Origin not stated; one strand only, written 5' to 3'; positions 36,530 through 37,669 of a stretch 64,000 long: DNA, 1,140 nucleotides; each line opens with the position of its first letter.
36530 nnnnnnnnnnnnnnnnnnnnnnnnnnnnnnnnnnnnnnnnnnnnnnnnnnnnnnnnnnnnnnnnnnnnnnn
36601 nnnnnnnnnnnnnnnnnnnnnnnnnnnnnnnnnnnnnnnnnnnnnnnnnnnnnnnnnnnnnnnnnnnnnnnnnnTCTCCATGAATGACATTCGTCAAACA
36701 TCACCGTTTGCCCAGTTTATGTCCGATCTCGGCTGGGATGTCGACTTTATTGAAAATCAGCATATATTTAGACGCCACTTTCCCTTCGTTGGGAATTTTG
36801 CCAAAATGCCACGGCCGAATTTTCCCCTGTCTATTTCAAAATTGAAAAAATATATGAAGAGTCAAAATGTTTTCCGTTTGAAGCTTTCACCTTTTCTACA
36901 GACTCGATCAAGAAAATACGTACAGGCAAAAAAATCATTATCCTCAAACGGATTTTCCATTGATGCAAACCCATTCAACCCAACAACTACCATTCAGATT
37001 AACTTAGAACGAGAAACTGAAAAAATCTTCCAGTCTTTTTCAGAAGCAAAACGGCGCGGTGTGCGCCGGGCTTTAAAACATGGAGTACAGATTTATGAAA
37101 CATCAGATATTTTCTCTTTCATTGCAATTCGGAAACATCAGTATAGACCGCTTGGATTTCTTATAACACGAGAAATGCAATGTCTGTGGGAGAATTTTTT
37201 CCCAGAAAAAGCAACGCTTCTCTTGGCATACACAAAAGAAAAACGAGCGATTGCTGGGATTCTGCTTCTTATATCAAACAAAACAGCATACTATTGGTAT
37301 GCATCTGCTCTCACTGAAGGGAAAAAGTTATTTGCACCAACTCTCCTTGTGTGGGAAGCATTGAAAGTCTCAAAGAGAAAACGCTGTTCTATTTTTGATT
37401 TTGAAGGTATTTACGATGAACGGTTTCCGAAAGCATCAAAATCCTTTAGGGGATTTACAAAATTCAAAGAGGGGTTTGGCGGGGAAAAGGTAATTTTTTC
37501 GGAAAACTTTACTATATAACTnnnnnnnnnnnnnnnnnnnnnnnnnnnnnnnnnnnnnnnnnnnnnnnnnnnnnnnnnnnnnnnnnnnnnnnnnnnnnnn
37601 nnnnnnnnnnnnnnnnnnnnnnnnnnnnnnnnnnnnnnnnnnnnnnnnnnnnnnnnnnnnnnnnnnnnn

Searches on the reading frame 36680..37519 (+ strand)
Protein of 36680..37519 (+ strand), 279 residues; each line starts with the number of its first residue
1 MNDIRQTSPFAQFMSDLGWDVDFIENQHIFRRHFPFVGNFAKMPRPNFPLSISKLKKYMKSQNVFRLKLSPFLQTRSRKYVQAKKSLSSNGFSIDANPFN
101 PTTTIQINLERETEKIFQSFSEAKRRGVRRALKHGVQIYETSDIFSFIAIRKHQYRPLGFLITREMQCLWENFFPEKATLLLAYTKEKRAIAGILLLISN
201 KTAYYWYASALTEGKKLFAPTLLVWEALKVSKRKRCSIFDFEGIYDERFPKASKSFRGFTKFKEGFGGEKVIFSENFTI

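Call 7: search_protein_families(library=pfam, proteins=[window:36680-37519:+], max_evalue=0.001)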
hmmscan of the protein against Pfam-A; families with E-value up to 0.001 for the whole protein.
window:36680-37519:+ (279 aa): 2 families
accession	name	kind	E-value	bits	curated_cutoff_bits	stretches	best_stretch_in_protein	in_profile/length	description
PF02388.22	FemAB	-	4.4e-17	62.4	24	2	185-269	302-381/406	FemAB family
PF13480.13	Acetyltransf_6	-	4.4e-07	30.6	22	1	125-248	8-140/143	Acetyltransferase (GNAT) domain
